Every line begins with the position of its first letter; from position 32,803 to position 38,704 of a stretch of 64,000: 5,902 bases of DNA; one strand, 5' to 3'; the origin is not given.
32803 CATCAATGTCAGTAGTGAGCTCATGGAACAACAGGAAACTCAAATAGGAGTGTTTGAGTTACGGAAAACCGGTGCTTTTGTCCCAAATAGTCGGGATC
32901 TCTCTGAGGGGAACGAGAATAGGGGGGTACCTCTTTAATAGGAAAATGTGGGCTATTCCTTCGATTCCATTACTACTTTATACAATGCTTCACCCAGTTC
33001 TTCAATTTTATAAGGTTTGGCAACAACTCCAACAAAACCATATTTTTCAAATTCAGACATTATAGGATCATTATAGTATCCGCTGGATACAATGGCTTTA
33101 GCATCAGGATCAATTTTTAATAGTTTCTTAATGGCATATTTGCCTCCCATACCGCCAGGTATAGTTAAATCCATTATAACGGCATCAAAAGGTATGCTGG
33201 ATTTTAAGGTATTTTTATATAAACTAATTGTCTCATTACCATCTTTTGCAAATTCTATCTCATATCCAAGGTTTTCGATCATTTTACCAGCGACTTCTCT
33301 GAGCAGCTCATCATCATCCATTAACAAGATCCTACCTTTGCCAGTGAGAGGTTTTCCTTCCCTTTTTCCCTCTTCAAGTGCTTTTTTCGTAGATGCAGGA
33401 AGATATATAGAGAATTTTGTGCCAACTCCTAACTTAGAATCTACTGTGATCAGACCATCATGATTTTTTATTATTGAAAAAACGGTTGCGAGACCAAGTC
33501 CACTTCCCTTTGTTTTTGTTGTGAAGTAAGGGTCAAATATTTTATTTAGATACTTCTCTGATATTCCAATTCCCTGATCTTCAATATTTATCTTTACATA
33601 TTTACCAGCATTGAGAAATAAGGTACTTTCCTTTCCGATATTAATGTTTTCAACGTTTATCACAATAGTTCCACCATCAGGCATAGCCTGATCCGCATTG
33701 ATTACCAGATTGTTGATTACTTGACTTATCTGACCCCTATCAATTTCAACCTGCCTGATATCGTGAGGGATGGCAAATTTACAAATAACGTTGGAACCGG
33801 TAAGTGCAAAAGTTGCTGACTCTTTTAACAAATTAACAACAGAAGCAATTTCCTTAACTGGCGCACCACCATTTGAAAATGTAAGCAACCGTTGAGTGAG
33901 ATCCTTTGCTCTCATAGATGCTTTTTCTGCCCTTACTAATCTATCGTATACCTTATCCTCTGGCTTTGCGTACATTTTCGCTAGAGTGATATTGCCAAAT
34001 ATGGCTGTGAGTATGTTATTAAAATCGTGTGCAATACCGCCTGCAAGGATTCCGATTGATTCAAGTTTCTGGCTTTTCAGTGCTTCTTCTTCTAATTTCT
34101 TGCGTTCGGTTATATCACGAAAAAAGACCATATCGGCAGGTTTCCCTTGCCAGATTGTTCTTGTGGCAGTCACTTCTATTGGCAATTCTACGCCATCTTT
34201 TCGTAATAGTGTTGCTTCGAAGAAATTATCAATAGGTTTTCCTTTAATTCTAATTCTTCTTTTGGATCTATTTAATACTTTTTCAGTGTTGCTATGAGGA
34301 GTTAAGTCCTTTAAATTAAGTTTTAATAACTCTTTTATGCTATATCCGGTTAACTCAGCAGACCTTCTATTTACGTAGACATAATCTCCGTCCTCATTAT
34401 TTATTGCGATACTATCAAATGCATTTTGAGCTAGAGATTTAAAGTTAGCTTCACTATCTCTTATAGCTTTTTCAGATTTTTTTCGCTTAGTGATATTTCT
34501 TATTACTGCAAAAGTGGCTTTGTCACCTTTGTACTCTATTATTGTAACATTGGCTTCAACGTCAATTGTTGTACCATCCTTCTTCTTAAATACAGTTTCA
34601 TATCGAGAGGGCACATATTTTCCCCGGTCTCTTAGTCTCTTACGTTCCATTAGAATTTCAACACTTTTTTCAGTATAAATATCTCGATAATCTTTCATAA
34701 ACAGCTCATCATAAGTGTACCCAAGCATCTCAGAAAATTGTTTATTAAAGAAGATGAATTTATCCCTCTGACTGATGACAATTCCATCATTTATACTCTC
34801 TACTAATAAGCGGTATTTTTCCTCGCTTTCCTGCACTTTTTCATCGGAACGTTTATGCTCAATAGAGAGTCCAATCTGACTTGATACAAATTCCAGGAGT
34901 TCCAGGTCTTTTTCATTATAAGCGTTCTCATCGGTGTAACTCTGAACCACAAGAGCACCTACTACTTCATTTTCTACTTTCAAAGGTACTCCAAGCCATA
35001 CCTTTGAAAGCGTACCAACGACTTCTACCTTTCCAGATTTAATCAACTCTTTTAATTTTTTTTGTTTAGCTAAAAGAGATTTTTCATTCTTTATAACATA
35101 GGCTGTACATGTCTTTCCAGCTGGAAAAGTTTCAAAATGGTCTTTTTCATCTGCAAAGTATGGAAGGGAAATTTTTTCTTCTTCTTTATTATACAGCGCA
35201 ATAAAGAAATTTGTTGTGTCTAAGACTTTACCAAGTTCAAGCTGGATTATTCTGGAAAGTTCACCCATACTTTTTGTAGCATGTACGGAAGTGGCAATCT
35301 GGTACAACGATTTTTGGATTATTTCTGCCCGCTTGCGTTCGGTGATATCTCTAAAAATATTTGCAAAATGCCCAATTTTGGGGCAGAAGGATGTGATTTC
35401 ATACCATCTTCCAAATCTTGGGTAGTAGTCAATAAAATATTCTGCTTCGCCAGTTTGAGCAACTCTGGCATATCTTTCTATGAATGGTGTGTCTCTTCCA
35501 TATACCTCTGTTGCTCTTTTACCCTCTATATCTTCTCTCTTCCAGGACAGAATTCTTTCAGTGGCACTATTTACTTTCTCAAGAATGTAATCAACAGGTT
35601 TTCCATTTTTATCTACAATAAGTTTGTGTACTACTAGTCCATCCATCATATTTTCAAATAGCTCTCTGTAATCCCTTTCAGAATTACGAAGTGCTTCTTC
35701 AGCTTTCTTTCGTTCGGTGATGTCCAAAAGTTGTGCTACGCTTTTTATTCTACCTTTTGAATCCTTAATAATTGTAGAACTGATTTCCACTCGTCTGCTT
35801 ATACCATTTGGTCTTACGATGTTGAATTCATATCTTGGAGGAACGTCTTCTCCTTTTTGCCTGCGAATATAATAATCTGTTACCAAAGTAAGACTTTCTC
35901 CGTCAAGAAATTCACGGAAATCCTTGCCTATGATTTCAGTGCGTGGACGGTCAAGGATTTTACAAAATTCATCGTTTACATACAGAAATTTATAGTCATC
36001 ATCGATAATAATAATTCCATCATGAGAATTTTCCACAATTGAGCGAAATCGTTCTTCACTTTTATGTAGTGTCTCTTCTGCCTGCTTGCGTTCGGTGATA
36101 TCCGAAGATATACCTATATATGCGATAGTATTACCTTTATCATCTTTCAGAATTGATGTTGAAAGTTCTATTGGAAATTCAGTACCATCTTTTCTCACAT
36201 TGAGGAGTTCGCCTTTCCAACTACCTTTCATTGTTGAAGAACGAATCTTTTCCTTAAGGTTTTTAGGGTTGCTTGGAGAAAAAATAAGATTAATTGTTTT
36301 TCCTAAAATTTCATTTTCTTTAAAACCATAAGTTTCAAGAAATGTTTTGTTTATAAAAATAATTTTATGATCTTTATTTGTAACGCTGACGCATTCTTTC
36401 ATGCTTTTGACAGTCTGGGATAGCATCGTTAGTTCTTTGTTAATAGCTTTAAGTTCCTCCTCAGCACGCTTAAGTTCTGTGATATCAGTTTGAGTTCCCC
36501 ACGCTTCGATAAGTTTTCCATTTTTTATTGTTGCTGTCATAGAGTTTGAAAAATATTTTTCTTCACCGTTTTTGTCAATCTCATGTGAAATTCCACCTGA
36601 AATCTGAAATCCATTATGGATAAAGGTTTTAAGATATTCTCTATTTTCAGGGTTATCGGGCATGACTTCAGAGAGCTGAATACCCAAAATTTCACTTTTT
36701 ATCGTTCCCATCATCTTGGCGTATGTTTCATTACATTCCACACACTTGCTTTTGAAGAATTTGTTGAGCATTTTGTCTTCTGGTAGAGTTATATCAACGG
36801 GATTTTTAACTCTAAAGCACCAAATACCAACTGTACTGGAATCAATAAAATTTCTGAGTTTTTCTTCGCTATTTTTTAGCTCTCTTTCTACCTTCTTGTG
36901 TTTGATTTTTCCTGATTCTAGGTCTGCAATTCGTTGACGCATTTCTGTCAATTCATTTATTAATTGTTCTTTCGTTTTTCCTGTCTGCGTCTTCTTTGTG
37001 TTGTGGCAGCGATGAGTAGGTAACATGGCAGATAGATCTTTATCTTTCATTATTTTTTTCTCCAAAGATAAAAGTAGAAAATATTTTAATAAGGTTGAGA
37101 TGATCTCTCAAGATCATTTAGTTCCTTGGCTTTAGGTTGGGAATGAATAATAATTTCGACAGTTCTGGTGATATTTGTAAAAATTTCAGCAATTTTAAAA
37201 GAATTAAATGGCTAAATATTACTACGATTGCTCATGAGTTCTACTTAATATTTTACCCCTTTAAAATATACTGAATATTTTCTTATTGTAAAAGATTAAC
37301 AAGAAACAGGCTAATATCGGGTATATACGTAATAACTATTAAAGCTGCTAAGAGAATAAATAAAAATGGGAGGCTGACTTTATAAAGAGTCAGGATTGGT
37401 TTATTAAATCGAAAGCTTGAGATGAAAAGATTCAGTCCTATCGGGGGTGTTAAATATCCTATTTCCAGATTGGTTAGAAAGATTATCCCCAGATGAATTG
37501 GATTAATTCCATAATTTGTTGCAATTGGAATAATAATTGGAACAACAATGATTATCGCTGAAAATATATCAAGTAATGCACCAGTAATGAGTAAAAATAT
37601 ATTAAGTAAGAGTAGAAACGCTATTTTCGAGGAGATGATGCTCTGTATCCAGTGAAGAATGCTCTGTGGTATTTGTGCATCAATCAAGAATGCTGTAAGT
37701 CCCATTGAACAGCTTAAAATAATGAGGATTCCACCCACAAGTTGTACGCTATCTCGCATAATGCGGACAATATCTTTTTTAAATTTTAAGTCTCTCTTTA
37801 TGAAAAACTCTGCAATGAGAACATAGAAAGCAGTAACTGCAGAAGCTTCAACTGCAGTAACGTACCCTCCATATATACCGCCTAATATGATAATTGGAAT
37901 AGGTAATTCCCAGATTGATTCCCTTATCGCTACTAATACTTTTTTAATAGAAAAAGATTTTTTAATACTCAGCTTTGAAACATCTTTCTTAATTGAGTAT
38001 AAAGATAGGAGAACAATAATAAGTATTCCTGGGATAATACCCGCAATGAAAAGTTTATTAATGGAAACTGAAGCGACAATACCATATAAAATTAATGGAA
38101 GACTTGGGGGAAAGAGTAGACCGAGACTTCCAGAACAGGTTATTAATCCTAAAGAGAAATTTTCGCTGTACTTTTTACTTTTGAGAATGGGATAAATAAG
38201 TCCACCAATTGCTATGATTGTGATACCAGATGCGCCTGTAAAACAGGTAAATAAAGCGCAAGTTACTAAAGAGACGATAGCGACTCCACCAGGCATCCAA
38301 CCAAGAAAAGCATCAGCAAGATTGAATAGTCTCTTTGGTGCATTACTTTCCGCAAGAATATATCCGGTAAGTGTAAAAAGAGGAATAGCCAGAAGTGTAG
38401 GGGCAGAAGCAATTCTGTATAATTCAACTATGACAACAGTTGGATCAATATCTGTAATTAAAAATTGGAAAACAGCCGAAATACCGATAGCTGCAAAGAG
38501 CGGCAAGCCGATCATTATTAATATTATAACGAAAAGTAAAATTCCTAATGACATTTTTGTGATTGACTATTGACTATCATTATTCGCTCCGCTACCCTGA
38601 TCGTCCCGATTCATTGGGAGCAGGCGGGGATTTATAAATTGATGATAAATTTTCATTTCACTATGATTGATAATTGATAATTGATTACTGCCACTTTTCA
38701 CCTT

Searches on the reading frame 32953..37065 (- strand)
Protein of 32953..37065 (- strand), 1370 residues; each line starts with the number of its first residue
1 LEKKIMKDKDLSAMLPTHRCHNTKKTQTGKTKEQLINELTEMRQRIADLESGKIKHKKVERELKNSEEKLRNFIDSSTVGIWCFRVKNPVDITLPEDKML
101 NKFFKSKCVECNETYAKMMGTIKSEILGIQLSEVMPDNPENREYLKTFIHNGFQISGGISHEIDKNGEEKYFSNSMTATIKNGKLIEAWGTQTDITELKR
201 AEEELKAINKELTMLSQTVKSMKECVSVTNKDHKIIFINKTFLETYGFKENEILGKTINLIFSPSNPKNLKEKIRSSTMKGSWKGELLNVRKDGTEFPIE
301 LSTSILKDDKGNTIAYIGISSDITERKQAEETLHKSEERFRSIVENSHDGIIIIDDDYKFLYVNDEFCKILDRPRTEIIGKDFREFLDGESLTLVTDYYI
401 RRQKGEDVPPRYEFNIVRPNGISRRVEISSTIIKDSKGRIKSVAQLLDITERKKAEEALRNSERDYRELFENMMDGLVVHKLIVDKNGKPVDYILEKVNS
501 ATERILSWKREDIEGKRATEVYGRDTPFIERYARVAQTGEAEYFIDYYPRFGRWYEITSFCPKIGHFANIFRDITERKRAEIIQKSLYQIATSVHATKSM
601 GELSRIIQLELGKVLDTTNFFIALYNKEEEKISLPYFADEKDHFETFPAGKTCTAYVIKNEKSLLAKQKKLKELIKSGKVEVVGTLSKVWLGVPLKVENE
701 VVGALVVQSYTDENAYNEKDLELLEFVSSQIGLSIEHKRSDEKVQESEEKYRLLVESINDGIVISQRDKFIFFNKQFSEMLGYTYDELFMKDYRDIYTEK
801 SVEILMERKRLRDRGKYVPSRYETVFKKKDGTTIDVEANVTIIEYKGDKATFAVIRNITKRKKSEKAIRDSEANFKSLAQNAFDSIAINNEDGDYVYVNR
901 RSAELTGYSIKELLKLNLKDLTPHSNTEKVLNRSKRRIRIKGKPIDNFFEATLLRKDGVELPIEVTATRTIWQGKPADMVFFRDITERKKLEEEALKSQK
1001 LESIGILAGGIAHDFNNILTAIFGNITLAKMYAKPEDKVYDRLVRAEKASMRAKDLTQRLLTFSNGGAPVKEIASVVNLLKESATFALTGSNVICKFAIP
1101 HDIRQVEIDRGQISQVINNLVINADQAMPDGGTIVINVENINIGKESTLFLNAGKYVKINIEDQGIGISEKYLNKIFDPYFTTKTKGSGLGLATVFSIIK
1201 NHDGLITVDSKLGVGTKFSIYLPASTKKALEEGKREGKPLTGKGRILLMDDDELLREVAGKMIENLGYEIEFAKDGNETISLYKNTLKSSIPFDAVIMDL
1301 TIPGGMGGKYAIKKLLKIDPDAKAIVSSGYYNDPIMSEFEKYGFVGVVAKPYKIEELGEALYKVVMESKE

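Call 60: search_protein_families(library=pfam, proteins=[window:32953-37065:-], max_evalue=0.00001)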
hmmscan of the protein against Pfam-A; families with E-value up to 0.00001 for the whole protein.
window:32953-37065:- (1370 aa): 14 families
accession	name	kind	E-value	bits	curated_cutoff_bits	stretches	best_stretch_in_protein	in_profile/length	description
PF13426.13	PAS_9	-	7.8e-73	241.8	27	4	224-325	2-103/103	PAS domain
PF00989.32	PAS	-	7e-51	171.4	22.6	4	338-442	1-105/113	PAS fold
PF08448.16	PAS_4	-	3.1e-40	137.3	23.1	2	221-328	3-110/110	PAS fold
PF13188.13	PAS_8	-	2.9e-36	122.6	21.8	2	338-388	1-52/65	PAS domain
PF08447.18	PAS_3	-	1.1e-26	93.3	25.6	1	235-319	1-88/89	PAS fold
PF02518.31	HATPase_c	-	4.5e-21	75.8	26.4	1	1109-1224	2-109/111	Histidine kinase-, DNA gyrase B-, and HSP90-like ATPase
PF00072.30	Response_reg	-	1e-14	55.1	30.2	1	1246-1361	1-110/111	Response regulator receiver domain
PF12860.13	PAS_7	-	2.3e-12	47.5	27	0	345-389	2-47/115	PAS fold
PF13185.12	GAF_2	-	3.5e-08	34.2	28.6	1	599-736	3-136/136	GAF domain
PF24820.1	Diguanyl_cycl_sensor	-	7e-08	32.8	28.1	0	345-391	3-49/109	Diguanylate cyclase-like sensor domain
PF01590.32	GAF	-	9.2e-07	29.9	22.4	1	688-735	88-133/133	GAF domain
PF13492.12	GAF_3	-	9.6e-07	29.7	27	1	600-737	2-129/129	GAF domain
PF00512.31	HisKA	-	3.4e-06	27.4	26.9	0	1007-1066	5-63/66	His Kinase A (phospho-acceptor) domain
PF18095.7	PAS_12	-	3.5e-06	27.1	22.6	0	762-844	60-139/153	UPF0242 C-terminal PAS-like domain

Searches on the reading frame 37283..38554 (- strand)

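Call 60: search_protein_families(library=pfam, proteins=[window:37283-38554:-], max_evalue=0.00001)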
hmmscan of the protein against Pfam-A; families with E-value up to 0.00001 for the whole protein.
window:37283-38554:- (423 aa): 1 family
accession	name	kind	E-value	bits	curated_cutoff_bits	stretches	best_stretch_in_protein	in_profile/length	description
PF06808.19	DctM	-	1.9e-88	297.5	23.8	1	7-413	2-412/413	Tripartite ATP-independent periplasmic transporter, DctM component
